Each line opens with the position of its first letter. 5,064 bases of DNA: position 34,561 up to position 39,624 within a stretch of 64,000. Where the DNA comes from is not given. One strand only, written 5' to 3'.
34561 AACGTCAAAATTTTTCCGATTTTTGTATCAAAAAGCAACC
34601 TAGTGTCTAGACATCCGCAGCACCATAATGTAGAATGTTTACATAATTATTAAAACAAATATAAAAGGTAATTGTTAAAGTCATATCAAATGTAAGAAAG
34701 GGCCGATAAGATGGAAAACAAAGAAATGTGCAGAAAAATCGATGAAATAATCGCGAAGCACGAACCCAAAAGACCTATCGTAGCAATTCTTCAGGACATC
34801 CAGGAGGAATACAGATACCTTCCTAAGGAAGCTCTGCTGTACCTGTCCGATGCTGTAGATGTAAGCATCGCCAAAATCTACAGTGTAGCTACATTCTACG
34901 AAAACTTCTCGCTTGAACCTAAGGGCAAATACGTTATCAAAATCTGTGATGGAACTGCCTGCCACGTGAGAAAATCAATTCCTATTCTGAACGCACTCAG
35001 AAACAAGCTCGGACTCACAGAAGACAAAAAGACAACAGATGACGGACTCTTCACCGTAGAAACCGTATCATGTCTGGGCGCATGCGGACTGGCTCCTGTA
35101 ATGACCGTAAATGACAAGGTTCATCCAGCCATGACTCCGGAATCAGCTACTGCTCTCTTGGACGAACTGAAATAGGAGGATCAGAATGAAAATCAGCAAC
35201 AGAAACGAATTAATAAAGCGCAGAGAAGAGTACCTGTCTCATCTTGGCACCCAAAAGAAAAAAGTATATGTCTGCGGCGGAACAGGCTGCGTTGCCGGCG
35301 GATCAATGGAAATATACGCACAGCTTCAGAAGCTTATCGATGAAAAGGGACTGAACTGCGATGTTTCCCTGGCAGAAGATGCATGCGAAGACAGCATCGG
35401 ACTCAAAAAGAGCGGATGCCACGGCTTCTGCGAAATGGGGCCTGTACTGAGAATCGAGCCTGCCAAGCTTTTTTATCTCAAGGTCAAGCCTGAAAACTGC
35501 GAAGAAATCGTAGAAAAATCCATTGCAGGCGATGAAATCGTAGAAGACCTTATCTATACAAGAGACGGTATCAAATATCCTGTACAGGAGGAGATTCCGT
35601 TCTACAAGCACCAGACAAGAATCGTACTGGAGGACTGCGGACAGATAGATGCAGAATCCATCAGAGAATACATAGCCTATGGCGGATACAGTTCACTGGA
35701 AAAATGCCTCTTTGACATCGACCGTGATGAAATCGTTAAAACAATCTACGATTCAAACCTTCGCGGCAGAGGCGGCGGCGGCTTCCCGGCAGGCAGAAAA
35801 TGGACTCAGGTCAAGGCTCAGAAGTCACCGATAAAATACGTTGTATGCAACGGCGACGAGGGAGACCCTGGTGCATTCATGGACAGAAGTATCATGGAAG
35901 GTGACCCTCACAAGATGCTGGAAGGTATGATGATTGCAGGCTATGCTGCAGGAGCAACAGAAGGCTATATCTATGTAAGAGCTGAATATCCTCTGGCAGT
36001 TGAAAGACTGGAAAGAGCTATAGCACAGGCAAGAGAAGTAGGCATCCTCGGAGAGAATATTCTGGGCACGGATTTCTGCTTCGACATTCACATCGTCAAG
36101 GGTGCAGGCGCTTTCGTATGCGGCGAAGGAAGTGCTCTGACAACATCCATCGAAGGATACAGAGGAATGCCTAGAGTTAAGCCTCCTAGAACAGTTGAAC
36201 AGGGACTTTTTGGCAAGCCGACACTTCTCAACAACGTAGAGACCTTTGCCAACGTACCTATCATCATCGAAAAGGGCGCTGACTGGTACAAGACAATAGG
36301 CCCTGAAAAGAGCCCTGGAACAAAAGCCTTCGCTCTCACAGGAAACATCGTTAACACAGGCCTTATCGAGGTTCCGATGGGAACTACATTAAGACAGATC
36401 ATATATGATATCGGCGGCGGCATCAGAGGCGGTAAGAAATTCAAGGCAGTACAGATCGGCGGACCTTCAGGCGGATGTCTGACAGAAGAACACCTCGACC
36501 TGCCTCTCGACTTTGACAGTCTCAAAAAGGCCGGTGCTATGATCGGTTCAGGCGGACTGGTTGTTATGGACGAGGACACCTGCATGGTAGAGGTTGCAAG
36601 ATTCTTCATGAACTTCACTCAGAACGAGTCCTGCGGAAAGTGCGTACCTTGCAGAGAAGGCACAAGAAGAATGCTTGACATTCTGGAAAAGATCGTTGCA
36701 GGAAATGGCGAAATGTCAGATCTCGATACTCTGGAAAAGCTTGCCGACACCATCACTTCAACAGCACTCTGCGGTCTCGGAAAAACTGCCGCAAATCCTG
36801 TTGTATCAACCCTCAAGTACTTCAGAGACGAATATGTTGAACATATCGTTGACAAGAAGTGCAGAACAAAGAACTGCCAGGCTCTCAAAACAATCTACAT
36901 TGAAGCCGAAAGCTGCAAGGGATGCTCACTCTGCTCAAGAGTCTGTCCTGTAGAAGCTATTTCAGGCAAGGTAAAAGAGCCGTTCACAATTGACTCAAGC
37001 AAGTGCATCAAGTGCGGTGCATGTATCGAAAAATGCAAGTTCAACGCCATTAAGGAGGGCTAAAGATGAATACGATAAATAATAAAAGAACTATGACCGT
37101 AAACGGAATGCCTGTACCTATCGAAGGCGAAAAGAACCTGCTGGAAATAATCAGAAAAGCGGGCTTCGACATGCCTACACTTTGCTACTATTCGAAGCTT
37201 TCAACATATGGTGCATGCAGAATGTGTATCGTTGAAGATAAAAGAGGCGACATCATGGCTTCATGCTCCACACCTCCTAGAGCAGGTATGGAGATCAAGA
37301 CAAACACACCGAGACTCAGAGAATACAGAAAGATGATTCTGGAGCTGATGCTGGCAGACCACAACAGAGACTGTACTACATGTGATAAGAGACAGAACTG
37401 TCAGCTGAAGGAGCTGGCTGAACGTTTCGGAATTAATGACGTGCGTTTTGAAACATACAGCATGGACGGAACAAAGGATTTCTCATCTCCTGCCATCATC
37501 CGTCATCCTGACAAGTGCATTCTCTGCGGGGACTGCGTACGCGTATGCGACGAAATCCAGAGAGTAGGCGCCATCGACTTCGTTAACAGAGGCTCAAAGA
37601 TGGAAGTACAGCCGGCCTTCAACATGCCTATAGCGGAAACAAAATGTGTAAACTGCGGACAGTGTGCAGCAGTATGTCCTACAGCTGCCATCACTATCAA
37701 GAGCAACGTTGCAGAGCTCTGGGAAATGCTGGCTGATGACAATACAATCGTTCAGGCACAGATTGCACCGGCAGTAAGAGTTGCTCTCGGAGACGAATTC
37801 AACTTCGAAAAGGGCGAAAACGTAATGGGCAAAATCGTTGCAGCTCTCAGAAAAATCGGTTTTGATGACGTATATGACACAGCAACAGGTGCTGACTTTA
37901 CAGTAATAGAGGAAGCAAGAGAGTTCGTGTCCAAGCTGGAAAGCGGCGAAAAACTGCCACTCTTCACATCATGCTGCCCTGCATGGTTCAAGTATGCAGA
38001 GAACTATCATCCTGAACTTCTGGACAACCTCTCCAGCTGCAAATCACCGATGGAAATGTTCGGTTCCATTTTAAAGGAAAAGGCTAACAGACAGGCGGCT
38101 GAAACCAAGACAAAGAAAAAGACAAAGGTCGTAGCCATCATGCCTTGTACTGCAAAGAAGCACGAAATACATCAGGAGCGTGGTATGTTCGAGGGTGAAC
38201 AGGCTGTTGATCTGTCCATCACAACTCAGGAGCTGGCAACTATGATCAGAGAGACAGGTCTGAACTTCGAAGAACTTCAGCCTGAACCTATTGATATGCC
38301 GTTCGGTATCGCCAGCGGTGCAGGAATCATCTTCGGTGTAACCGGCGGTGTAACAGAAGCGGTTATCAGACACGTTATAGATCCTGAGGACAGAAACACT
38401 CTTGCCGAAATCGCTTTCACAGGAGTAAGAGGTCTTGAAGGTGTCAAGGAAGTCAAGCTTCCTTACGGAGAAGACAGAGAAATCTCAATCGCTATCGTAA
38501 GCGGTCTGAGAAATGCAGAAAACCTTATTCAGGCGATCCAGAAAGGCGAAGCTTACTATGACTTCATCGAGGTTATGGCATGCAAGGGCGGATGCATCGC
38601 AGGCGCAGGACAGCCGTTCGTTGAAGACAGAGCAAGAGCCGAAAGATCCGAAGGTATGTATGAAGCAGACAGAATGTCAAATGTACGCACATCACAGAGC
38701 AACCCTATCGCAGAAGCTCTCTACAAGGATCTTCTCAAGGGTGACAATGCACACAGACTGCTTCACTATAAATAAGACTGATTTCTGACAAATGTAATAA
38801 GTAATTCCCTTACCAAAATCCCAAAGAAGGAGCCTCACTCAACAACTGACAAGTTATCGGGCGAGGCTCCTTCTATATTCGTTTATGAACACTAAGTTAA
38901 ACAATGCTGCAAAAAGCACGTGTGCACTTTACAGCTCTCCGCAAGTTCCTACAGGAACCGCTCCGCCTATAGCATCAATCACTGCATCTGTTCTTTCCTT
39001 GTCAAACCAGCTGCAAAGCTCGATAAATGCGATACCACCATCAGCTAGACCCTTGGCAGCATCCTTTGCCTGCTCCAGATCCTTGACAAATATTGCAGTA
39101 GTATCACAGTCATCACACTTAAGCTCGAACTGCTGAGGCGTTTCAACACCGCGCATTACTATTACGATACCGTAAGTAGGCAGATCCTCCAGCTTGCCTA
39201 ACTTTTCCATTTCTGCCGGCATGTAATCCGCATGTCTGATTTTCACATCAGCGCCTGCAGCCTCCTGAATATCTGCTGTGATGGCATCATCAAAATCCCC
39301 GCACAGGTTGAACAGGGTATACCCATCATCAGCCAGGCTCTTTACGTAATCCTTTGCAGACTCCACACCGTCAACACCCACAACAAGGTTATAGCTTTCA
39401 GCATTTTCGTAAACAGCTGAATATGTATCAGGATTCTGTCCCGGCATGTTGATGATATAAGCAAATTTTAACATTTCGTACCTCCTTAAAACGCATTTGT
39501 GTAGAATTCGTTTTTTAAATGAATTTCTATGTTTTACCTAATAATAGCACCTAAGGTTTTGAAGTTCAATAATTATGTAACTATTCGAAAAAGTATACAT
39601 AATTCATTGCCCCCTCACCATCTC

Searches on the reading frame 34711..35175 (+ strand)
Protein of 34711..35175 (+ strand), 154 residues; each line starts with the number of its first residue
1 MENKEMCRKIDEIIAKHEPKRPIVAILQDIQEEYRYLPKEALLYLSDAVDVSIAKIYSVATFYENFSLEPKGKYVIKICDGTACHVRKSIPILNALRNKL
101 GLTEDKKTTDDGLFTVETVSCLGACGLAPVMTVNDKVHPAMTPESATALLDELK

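Call 42: search_protein_families(library=pfam, proteins=[window:34711-35175:+], max_evalue=0.00001)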
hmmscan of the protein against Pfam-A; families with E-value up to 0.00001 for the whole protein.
window:34711-35175:+ (154 aa): 1 family
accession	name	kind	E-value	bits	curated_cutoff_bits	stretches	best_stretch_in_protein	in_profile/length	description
PF01257.25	2Fe-2S_thioredx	-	4.8e-49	166.4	24.8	1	10-154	1-145/145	Thioredoxin-like [2Fe-2S] ferredoxin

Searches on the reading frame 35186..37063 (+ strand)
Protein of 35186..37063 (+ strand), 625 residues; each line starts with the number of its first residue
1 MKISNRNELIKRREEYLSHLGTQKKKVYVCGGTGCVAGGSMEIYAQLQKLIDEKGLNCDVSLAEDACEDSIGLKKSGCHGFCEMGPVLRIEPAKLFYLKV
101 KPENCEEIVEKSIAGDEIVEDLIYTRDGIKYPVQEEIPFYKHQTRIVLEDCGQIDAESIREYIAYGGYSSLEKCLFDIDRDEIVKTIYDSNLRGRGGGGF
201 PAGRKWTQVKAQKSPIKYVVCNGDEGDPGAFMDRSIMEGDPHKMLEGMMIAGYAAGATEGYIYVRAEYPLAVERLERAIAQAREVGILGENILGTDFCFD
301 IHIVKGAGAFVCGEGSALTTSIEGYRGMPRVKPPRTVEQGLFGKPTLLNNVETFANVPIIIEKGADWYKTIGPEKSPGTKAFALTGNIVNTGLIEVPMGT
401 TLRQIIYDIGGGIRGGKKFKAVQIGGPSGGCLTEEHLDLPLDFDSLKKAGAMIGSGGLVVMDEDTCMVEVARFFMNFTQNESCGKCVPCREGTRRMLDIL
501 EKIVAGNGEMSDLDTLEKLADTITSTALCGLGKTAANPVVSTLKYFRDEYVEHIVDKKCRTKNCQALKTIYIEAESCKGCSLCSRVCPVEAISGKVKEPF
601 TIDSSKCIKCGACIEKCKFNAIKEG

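Call 46: search_protein_families(library=pfam, proteins=[window:35186-37063:+], max_evalue=0.001)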
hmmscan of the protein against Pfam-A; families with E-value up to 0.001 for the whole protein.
window:35186-37063:+ (625 aa): 12 families
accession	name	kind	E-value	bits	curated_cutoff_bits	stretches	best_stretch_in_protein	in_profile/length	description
PF01512.22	Complex1_51K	-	1.2e-46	158.7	31.2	1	187-358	1-149/150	Nuo51 FMN-binding domain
PF10589.14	NADH_4Fe-4S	-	1.6e-35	121.2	23.5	1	469-553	1-85/85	NADH-ubiquinone oxidoreductase-F iron-sulfur binding region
PF00037.32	Fer4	-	6.8e-12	45.1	21.1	2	601-623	2-24/24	4Fe-4S binding domain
PF13237.11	Fer4_10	-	2.3e-08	34.2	25.5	1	570-617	2-52/53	4Fe-4S dicluster domain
PF12837.12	Fer4_6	-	5.7e-08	32.8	25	2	600-622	2-24/24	4Fe-4S binding domain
PF12838.12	Fer4_7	-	4.7e-07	30.6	27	1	576-621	1-52/52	4Fe-4S dicluster domain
PF13187.11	Fer4_9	-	6.4e-07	29.7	27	1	577-622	2-52/52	4Fe-4S dicluster domain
PF10531.15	SLBB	-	6.7e-07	29.5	27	1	384-430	4-53/55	SLBB domain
PF01257.25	2Fe-2S_thioredx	-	3.2e-06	27.5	24.8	1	24-111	65-143/145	Thioredoxin-like [2Fe-2S] ferredoxin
PF12797.12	Fer4_2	-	6.3e-06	26.3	24.5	1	570-589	3-22/22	4Fe-4S binding domain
PF14697.11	Fer4_21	-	0.0001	22.8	35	1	566-592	25-57/59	4Fe-4S dicluster domain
PF22461.2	SLBB_2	-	0.00054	20.4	27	0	381-436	2-54/79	SLBB domain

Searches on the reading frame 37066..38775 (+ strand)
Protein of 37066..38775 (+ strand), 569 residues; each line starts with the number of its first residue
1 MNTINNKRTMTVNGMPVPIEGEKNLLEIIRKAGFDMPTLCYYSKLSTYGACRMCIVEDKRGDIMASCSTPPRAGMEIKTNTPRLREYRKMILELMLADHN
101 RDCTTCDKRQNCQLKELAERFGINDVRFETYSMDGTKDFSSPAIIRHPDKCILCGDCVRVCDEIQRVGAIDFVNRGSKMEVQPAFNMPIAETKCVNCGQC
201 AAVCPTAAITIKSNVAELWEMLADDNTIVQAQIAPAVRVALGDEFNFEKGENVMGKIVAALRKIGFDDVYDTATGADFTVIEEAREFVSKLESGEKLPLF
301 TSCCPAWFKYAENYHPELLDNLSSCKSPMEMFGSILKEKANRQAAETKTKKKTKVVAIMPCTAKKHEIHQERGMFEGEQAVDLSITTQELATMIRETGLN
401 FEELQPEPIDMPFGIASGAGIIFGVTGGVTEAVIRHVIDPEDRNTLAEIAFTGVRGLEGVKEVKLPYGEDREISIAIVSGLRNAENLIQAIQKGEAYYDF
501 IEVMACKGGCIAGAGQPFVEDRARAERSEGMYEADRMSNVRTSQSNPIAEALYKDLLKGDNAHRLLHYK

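Call 46: search_protein_families(library=pfam, proteins=[window:37066-38775:+], max_evalue=0.001)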
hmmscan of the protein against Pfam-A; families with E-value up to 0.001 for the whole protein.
window:37066-38775:+ (569 aa): 15 families
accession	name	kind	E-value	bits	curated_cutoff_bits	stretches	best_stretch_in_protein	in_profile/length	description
PF02906.19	Fe_hyd_lg_C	-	1.2e-90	303.9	22.1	1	229-514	3-245/245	Iron only hydrogenase large subunit, C-terminal domain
PF10588.14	NADH-G_4Fe-4S_3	-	1.9e-16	59.8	27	1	88-127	1-40/40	NADH-ubiquinone oxidoreductase-G iron-sulfur binding region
PF13510.11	Fer2_4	-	2.8e-14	53.4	22.8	1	9-81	5-81/82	2Fe-2S iron-sulfur cluster binding domain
PF00037.32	Fer4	-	1.3e-10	41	21.1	1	189-210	3-24/24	4Fe-4S binding domain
PF12838.12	Fer4_7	-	8.5e-10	39.4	27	1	150-208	1-52/52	4Fe-4S dicluster domain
PF02256.22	Fe_hyd_SSU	-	1.4e-08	35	24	1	522-567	2-50/56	Iron hydrogenase small subunit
PF13237.11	Fer4_10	-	7.6e-08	32.6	25.5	1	189-211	4-22/53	4Fe-4S dicluster domain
PF12837.12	Fer4_6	-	1.5e-07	31.4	25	2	191-209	6-24/24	4Fe-4S binding domain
PF14697.11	Fer4_21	-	6.7e-06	26.6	35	1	147-210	4-58/59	4Fe-4S dicluster domain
PF13187.11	Fer4_9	-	1.3e-05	25.6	27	1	150-209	1-52/52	4Fe-4S dicluster domain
PF22117.2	Fer4_Nqo3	-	2.1e-05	25.1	27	1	142-210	2-67/67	NADH-quinone oxidoreductase subunit 3, ferredoxin-like domain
PF13484.11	Fer4_16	-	9.1e-05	23.6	30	1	193-222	1-30/66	4Fe-4S double cluster binding domain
PF12797.12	Fer4_2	-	0.00034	20.8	24.5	0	189-206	5-22/22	4Fe-4S binding domain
PF00111.32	Fer2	-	0.00071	19.9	21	0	11-66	2-54/77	2Fe-2S iron-sulfur cluster binding domain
PF13183.11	Fer4_8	-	0.0008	20.3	27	1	149-206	3-66/68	4Fe-4S dicluster domain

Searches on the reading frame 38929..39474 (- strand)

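Call 46: search_protein_families(library=pfam, proteins=[window:38929-39474:-], max_evalue=0.001)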
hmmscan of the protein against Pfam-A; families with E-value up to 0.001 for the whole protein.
window:38929-39474:- (181 aa): 1 family
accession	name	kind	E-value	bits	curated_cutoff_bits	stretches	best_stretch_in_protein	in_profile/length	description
PF20116.4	DUF6506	-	1.3e-30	106.2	27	2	114-177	17-80/96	Family of unknown function (DUF6506)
